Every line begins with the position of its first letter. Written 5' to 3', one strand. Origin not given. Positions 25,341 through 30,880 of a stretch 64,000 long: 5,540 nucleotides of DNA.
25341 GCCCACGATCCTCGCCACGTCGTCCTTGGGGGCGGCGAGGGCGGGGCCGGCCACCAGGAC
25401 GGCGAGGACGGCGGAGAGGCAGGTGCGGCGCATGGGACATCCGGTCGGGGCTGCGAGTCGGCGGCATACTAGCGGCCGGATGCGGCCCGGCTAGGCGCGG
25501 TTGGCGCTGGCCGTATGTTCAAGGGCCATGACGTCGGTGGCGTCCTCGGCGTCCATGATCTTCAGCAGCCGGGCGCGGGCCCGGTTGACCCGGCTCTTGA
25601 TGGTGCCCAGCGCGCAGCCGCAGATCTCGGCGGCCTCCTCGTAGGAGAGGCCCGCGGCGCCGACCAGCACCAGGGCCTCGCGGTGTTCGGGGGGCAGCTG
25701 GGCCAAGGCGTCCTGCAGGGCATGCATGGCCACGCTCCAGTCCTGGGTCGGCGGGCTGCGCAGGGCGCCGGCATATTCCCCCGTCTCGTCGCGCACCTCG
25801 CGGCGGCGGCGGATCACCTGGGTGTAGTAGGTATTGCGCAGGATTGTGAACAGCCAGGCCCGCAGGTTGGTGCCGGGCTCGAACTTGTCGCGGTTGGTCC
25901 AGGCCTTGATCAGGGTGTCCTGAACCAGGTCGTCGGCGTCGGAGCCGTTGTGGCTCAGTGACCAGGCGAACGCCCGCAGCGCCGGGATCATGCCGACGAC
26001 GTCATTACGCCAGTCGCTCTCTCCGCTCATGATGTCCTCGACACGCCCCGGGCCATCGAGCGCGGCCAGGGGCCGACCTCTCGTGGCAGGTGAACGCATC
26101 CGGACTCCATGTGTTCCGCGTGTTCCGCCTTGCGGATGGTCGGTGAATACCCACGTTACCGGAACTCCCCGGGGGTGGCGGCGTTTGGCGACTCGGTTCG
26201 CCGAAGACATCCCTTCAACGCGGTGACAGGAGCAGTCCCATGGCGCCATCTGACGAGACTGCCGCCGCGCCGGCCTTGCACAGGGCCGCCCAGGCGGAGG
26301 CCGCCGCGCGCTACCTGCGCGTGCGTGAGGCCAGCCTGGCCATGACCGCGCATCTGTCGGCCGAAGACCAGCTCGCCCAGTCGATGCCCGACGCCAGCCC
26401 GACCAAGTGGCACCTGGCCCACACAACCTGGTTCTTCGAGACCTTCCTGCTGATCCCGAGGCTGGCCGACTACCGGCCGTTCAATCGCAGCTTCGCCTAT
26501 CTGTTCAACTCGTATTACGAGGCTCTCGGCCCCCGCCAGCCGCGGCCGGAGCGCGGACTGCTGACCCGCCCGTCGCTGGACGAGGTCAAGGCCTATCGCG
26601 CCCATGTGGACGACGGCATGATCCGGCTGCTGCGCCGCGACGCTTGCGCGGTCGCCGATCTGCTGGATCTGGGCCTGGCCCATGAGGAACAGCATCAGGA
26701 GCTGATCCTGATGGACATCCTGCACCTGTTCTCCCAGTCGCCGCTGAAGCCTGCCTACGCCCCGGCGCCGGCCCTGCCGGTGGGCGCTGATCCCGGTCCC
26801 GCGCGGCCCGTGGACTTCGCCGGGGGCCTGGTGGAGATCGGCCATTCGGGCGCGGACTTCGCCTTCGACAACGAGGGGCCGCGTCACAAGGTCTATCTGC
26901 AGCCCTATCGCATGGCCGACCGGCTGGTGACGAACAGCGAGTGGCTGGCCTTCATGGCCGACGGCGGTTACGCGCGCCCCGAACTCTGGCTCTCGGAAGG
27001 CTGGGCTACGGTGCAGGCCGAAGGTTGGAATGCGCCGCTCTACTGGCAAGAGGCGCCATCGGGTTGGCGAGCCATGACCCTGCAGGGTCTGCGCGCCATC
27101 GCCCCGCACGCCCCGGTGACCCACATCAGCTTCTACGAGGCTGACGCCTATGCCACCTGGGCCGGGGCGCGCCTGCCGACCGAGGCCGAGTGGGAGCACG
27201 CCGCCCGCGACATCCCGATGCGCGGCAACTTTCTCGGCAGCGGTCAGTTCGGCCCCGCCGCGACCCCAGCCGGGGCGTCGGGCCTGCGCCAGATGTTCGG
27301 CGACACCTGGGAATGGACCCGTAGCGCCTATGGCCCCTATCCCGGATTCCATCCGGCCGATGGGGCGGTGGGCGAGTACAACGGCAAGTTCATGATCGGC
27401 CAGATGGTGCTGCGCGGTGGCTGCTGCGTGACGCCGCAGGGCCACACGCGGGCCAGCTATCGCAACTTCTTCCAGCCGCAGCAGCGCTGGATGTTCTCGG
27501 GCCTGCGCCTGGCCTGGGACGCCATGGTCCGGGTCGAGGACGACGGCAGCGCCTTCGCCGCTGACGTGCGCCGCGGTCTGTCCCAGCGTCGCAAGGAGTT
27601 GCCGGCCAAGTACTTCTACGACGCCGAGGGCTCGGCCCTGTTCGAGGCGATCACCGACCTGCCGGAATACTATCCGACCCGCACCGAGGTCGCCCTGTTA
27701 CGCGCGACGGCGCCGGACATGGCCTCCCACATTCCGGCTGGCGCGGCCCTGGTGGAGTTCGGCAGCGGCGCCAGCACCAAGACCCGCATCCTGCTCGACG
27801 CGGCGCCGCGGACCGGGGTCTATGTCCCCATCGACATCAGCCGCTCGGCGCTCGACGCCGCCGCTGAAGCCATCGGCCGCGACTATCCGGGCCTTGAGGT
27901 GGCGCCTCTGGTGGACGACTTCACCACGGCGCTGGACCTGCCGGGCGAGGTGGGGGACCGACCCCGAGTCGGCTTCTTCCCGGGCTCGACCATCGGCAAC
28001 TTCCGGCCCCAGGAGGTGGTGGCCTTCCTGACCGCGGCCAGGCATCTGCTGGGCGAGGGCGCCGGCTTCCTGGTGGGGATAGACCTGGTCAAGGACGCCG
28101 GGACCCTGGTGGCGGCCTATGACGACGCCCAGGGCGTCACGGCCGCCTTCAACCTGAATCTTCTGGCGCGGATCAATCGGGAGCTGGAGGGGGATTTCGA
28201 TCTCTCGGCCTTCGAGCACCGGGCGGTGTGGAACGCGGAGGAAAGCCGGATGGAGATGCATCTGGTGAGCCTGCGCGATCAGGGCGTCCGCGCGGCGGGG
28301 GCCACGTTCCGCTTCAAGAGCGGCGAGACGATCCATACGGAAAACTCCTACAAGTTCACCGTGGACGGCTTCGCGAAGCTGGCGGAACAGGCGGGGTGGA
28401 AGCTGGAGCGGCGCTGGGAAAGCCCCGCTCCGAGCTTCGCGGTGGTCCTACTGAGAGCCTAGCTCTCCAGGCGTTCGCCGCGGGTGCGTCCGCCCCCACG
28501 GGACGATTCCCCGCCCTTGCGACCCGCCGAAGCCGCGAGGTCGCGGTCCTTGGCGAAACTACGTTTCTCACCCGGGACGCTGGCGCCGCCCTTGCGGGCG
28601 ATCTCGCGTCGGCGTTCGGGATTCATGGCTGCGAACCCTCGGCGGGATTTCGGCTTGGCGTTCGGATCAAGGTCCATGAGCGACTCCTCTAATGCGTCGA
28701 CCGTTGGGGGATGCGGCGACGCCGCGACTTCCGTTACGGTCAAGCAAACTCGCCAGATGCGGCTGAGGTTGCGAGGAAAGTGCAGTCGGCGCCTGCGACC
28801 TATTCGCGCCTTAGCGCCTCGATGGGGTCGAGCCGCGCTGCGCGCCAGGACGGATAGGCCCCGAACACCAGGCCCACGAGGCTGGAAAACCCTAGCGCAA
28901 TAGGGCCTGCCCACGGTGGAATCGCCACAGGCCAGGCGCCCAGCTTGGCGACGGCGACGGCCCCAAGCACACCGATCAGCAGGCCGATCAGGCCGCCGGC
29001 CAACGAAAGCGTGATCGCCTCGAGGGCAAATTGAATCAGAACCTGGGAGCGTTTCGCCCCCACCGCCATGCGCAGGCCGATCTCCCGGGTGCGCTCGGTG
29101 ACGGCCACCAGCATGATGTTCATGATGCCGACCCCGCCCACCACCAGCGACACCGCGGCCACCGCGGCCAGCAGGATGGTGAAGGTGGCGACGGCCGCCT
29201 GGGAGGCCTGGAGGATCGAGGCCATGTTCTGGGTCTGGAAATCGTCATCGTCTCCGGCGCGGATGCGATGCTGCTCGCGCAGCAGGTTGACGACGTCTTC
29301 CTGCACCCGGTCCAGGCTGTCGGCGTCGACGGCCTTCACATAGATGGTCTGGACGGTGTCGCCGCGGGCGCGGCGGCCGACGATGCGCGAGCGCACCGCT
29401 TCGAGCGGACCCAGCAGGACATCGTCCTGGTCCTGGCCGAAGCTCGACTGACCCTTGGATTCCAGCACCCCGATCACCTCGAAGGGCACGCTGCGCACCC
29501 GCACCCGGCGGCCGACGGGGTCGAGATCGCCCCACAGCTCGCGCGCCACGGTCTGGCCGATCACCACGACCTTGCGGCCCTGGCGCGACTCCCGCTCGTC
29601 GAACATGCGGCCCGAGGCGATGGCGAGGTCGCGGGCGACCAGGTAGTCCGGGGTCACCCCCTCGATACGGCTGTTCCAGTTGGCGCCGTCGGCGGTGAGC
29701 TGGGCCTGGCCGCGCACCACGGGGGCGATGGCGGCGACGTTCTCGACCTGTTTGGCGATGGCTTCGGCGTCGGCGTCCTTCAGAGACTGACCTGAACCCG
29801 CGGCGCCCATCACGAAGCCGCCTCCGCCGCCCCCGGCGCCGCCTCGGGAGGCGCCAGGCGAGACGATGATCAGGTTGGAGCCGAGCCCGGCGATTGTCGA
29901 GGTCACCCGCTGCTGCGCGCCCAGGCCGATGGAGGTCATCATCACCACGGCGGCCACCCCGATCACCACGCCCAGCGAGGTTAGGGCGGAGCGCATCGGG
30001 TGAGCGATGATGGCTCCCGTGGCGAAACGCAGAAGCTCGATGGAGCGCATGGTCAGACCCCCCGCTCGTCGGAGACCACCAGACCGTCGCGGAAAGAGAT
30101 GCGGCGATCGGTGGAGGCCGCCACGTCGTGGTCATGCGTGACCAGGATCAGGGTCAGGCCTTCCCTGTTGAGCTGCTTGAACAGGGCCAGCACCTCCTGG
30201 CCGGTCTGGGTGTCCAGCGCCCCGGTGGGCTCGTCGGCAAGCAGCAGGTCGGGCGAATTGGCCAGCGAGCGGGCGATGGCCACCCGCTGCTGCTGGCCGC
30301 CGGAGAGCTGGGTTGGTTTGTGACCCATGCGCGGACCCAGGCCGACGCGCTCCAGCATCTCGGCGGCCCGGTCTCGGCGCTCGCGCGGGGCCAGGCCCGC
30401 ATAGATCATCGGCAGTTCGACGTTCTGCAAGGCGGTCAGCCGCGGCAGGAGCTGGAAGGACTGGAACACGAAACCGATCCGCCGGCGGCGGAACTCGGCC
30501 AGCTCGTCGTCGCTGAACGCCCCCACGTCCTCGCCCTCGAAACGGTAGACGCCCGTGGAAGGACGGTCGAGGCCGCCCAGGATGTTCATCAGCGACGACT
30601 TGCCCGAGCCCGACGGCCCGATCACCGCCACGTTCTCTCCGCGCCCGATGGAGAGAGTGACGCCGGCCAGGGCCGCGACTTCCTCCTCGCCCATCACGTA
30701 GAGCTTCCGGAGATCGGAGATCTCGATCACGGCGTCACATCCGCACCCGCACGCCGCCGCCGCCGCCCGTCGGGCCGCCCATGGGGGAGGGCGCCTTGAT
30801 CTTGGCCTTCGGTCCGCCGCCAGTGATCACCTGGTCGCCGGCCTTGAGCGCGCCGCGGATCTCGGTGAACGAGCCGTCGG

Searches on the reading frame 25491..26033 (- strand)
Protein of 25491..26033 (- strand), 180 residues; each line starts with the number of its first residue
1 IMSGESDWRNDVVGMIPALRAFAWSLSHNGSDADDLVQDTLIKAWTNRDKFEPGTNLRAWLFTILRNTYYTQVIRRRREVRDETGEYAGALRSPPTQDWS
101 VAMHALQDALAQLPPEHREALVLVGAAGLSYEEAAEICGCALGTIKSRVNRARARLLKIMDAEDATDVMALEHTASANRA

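Call 8: search_protein_families(library=pfam, proteins=[window:25491-26033:-])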
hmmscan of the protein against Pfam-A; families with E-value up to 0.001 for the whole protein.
window:25491-26033:- (180 aa): 5 families
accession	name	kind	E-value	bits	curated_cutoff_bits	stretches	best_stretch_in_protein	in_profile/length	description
PF04542.20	Sigma70_r2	-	6e-17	61.7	24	1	17-78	7-70/71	Sigma-70 region 2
PF08281.18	Sigma70_r4_2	-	2.3e-16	59.6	25.7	1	105-156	3-54/54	Sigma-70, region 4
PF22029.2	PhyR_sigma2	-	1.3e-12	48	27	1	15-65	4-54/55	Sigma2 domain of PhyR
PF04545.22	Sigma70_r4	-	2.8e-09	36.8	24.1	1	109-156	1-48/50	Sigma-70, region 4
PF07638.17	Sigma70_ECF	-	0.00015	22.2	21.1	1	87-157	117-180/185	ECF sigma factor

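Call 9: search_protein_families(library=ncbifam, proteins=[window:25491-26033:-])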
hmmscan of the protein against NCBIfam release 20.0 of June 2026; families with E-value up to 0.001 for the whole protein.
window:25491-26033:- (180 aa): 82 families (the best 25 are shown)
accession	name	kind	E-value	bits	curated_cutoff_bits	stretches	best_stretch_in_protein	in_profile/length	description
NF009198.0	PRK12546.1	equivalog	4.6e-68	228.7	270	1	5-171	6-172/188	RNA polymerase sigma factor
NF009199.0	PRK12547.1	subfamily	2.6e-63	212.8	219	1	3-168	3-168/184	RNA polymerase sigma factor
NF009169.0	PRK12516.1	equivalog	9.3e-61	204.5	321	1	4-170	8-174/188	RNA polymerase sigma factor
NF009192.0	PRK12540.1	equivalog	1.2e-60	204.3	307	1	7-168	6-167/182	RNA polymerase sigma factor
NF009164.0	PRK12511.1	equivalog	3.4e-42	144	185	1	7-167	5-166/182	RNA polymerase sigma factor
NF007229.0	PRK09647.1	equivalog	3.4e-26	91.9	265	1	22-168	60-210/220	RNA polymerase sigma factor SigE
TIGR02983.1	SigE-fam_strep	subfamily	6e-26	91.3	141.55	1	11-160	11-158/162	SigE family RNA polymerase sigma factor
TIGR02937.1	sigma70-ECF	superfamily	7e-26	90.8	42.9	1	17-159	12-164/165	sigma-70 family RNA polymerase sigma factor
NF009185.0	PRK12533.1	equivalog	1.2e-25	90.4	248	1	22-175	45-208/231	RNA polymerase sigma factor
TIGR02947.1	SigH_actino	hypoth_equivalog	1.3e-25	90.2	251.55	1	10-160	15-179/193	RNA polymerase sigma-70 factor, TIGR02947 family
NF007225.0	PRK09643.1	equivalog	9.3e-25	87.5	190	1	19-167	40-189/204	RNA polymerase sigma factor SigM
NF058625.1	sigma_PG0214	equivalog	2.1e-24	86.1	130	1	6-162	4-163/170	GFO_1088 family ECF-type sigma factor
TIGR02989.1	Sig-70_gvs1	subfamily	1.9e-23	83.1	124.55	1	17-157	12-155/158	RNA polymerase sigma-70 factor, Rhodopirellula/Verrucomicrobium family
NF007227.0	PRK09645.1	subfamily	2.3e-23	83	202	1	18-153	25-163/177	sigma-70 family RNA polymerase sigma factor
NF004113.0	PRK05602.1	equivalog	5.4e-22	78.4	208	1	16-165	55-206/211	RNA polymerase sigma factor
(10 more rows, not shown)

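Call 29: search_solved_structures(query=window:25491-26033:-, max_evalue=0.001)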
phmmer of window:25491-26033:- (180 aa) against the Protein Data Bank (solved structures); distinct sequences matched with E-value up to 0.001: 22.
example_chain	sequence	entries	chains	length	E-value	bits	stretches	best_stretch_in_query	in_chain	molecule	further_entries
5uxx_A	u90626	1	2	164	6.5e-50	172.7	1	2-161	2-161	RNA polymerase sigma factor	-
6jcy_F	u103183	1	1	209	3.5e-22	82.4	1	9-160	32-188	ECF RNA polymerase sigma factor SigH,ECF RNA polymerase sigma factor SigE,ECF RNA polymera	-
9m9d_F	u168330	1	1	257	2.7e-20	76.3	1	21-160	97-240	ECF RNA polymerase sigma factor SigE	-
9m9e_F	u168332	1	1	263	2.8e-20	76.2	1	21-160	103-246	ECF RNA polymerase sigma factor SigE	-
5zx2_F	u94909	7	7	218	2.9e-20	76.2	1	9-160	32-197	ECF RNA polymerase sigma factor SigH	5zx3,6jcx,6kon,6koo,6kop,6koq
9m98_F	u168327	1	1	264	2.9e-20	76.2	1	21-160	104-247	ECF RNA polymerase sigma factor SigE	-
4cxf_A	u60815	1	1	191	1e-16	64.6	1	22-164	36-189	RNA POLYMERASE SIGMA FACTOR CNRH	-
6dv9_F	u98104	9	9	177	8.4e-14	55.1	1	20-157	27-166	ECF RNA polymerase sigma factor SigL | RNA polymerase sigma factor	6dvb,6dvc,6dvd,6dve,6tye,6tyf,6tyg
7qh5_A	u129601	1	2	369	1.9e-13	54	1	19-70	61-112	RNA polymerase sigma factor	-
8z6g_B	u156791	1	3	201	4.9e-12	49.4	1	27-160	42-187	RNA polymerase sigma factor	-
6in7_B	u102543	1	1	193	5.3e-12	49.2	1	27-159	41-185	RNA polymerase sigma-H factor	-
1h3l_A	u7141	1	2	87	1.3e-11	48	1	9-79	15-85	RNA POLYMERASE SIGMA FACTOR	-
2o8x_A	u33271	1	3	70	1.5e-11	47.8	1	109-166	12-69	Probable RNA polymerase sigma-C factor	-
1or7_A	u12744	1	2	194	4.5e-11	46.2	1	31-155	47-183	RNA polymerase sigma-E factor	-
6jbq_F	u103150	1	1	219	6.3e-11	45.7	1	31-155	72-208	ECF RNA polymerase sigma-E factor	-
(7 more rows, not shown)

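Call 32: find_homologous_proteins(query=window:25494-26033:-, max_evalue=1e-20)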
Query window:25494-26033:- (180 aa): 7852 proteins with E <= 1e-20 among 8000 candidates; the best 120 are listed.
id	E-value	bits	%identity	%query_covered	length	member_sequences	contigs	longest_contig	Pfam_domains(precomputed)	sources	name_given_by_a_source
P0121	1.1e-114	398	100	100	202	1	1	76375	PF04545.23,PF04542.21,PF08281.19,PF22029.3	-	-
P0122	6.6e-114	396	99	100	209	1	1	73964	PF04545.23,PF04542.21,PF08281.19,PF22029.3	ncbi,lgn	-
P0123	2.0e-112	391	98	99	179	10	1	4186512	PF04545.23,PF04542.21,PF08281.19,PF22029.3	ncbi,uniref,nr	ncbi:sigma-70 family RNA polymerase sigma factor [Phenylobacterium sp. LH3H17]|uniref:sigma-70 famil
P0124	3.0e-108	377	96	99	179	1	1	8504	PF04545.23,PF04542.21,PF08281.19,PF22029.3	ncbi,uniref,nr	ncbi:sigma-70 family RNA polymerase sigma factor [Phenylobacterium sp.]|uniref:sigma-70 family RNA p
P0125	2.7e-107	374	95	99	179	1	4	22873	PF04545.23,PF04542.21,PF08281.19,PF22029.3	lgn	-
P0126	1.2e-105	369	94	99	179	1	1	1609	PF04545.23,PF04542.21,PF08281.19,PF22029.3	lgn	-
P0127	9.6e-103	359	89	99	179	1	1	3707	PF04545.23,PF04542.21,PF08281.19,PF22029.3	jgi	jgi:RNA polymerase sigma-70 factor (ECF subfamily)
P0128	4.8e-101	354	90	99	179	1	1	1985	PF04545.23,PF04542.21,PF08281.19,PF22029.3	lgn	-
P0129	1.4e-100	352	88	99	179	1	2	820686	PF04545.23,PF04542.21,PF08281.19,PF22029.3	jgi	jgi:RNA polymerase sigma-70 factor (ECF subfamily)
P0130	3.6e-100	351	89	99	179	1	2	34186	PF04545.23,PF04542.21,PF08281.19,PF22029.3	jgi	jgi:RNA polymerase sigma-70 factor (ECF subfamily)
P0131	3.8e-100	351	89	99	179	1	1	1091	PF04545.23,PF04542.21,PF08281.19,PF22029.3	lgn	-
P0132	4.1e-100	351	91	99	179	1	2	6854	PF04545.23,PF04542.21,PF08281.19,PF22029.3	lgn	-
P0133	6.3e-100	350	87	99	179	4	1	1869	PF04545.23,PF04542.21,PF08281.19,PF22029.3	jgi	jgi:RNA polymerase sigma-70 factor (ECF subfamily)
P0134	1.3e-99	349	88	99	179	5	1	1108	PF04545.23,PF04542.21,PF08281.19,PF22029.3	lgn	-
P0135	1.5e-99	349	87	99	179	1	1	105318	PF04545.23,PF04542.21,PF08281.19,PF22029.3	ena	-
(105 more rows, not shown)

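Call 62: find_encoding_contigs(protein=P0123, flank=10000, max_places=1)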
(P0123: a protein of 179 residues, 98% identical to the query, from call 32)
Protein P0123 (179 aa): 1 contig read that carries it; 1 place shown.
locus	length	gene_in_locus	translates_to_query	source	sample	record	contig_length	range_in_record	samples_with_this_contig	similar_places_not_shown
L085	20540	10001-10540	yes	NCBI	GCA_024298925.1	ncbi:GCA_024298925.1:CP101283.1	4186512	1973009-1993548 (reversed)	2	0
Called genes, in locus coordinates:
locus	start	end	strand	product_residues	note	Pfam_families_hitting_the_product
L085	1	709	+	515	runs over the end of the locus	PF00324:AA_permease, PF13520:AA_permease_2, PF13906:AA_permease_C (weak)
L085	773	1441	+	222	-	PF00753:Lactamase_B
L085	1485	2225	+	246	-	PF00072:Response_reg, PF00486:Trans_reg_C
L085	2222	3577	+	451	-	PF00672:HAMP, PF00512:HisKA (weak), PF02518:HATPase_c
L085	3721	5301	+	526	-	PF25917:BSH_RND, PF25973:BSH_CzcB, PF25885:HH_EMRA (weak), PF25893:HH_CzcB (weak), PF25989:YknX_C (faint), PF25954:Beta-barrel_RND_2, PF25990:Beta-barrel_YknX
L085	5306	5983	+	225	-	PF00005:ABC_tran, PF02463:SMC_N (faint), PF13304:AAA_21 (faint)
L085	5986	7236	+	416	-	PF12704:MacB_PCD, PF02687:FtsX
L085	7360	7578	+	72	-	PF10685:KGG (weak)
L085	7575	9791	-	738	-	PF12867:DinB_2, PF03781:FGE-sulfatase, PF10017:Methyltransf_33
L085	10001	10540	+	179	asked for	PF04542:Sigma70_r2, PF22029:PhyR_sigma2, PF08281:Sigma70_r4_2, PF04545:Sigma70_r4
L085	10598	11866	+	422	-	PF04389:Peptidase_M28, PF01546:Peptidase_M20, PF07687:M20_dimer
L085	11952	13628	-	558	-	PF02129:Peptidase_S15, PF08530:PepX_C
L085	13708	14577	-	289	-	PF12146:Hydrolase_4, PF00561:Abhydrolase_1 (weak), PF12697:Abhydrolase_6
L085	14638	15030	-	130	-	-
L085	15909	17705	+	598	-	PF00512:HisKA, PF02518:HATPase_c, PF00072:Response_reg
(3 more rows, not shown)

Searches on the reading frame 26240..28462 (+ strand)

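Call 8: search_protein_families(library=pfam, proteins=[window:26240-28462:+])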
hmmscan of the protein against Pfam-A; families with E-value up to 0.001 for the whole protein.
window:26240-28462:+ (740 aa): 3 families
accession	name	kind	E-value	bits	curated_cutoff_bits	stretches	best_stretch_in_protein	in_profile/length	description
PF10017.15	Methyltransf_33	-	1.7e-115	385.8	23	1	439-739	1-303/304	Histidine-specific methyltransferase, SAM-dependent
PF03781.23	FGE-sulfatase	-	1.2e-35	123.9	23.3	2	191-324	6-124/255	Sulfatase-modifying factor enzyme 1-like domain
PF12867.12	DinB_2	-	7.6e-07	30.1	24.8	1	26-154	3-126/128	DinB superfamily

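Call 9: search_protein_families(library=ncbifam, proteins=[window:26240-28462:+])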
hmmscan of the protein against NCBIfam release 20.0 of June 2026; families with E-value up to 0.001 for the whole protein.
window:26240-28462:+ (740 aa): 8 families
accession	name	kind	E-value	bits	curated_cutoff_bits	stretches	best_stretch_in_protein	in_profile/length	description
TIGR03440.2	egtB_TIGR03440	equivalog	1.6e-173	577.6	360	1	22-425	2-413/413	ergothioneine biosynthesis protein EgtB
TIGR03438.1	egtD_ergothio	equivalog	1.3e-121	405.4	290.9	1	439-737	2-300/301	L-histidine N(alpha)-methyltransferase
NF041186.1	SenA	equivalog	6.8e-104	348.3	420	1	16-425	3-381/382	selenoneine synthase SenA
TIGR03439.1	methyl_EasF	subfamily_domain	8.5e-50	169.4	205.55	1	438-734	12-318/321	EasF family methyltransferase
TIGR04344.1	ovoA_Nterm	equivalog_domain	3.9e-25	88.6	400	1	58-423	55-442/444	5-histidylcysteine sulfoxide synthase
TIGR04373.1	egtB_X_signatur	signature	1.1e-07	31.8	71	1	388-423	12-47/50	EgtB-related enzyme signature domain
TIGR03525.2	GldK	equivalog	0.00019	20.9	350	0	307-323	253-269/408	T9SS ring complex lipoprotein PorK/GldK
NF051459.1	pyoverdine_PvdO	equivalog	0.00076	18.6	500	0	342-425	197-277/280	dihydropyoverdine dehydrogenase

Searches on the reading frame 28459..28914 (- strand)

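Call 8: search_protein_families(library=pfam, proteins=[window:28459-28914:-])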
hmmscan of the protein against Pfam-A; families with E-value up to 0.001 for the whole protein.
window:28459-28914:- (151 aa): 1 family
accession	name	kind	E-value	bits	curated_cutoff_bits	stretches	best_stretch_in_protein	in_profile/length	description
PF10685.14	KGG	-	3e-11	43.8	20.4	2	119-138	1-21/22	Stress-induced bacterial acidophilic repeat motif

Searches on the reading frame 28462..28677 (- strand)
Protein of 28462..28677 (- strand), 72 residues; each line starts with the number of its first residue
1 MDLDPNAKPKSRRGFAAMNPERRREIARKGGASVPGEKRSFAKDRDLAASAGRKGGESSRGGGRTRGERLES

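Call 56: search_protein_families(library=pfam, proteins=[window:28462-28677:-], max_evalue=0.01)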
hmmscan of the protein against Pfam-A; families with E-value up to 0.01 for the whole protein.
seq(72 aa): 1 family
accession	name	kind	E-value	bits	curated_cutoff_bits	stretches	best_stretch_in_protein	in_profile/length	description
PF10685.14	KGG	-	1.1e-12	48.4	20.4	2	40-59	1-21/22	Stress-induced bacterial acidophilic repeat motif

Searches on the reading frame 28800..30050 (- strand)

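Call 8: search_protein_families(library=pfam, proteins=[window:28800-30050:-])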
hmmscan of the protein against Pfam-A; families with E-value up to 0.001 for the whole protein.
window:28800-30050:- (416 aa): 2 families
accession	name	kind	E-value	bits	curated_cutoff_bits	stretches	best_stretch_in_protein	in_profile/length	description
PF12704.14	MacB_PCD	-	3.4e-50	171.6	27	1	21-255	1-206/207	MacB-like periplasmic core domain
PF02687.27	FtsX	-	9.1e-20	71.4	25.5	1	296-409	2-120/120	FtsX-like permease C-terminal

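Call 9: search_protein_families(library=ncbifam, proteins=[window:28800-30050:-])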
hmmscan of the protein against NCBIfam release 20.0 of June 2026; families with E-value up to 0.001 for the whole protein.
window:28800-30050:- (416 aa): 7 families
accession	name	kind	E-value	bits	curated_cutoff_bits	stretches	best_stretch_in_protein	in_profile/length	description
NF007826.0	PRK10535.1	equivalog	2.6e-74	250.7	966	1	5-416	256-648/648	macrolide ABC transporter ATP-binding protein/permease MacB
TIGR03434.1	ADOP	subfamily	2.1e-41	141.9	622.3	1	112-416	513-803/803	ADOP family duplicated permease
TIGR02212.1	lolCE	equivalog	4.1e-16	58.9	362.45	1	21-371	24-346/411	lipoprotein-releasing ABC transporter permease subunit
NF008076.0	PRK10814.1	exception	4.2e-07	29.3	473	1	280-416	257-399/399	lipoprotein-releasing ABC transporter permease subunit LolC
NF038346.1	FtsX_actino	exception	2.5e-05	23.8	250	1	275-365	164-254/308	permease-like cell division protein FtsX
NF038347.1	FtsX_Gpos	exception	2.6e-05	23.7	225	1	236-361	124-238/296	permease-like cell division protein FtsX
TIGR00439.2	FtsX_Gneg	equivalog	0.00075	18.8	255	1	248-367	131-243/292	permease-like cell division protein FtsX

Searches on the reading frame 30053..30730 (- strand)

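Call 8: search_protein_families(library=pfam, proteins=[window:30053-30730:-])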
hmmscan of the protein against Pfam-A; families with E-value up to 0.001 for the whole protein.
window:30053-30730:- (225 aa): 5 families
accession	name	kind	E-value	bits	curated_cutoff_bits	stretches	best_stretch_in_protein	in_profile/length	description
PF00005.33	ABC_tran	-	2.9e-34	119.1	25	1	22-169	2-136/137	ABC transporter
PF13304.12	AAA_21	-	6.5e-07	30.1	27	0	35-56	3-24/304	AAA domain, putative AbiEii toxin, Type IV TA system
PF02463.25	SMC_N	-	2.8e-06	27.4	40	0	136-211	131-209/220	RecF/RecN/SMC N terminal domain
PF13191.12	AAA_16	-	0.00011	23.2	32.6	1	15-67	6-59/167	AAA ATPase domain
PF13555.12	AAA_29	-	0.00084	19.5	27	0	24-48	15-39/61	P-loop containing region of AAA domain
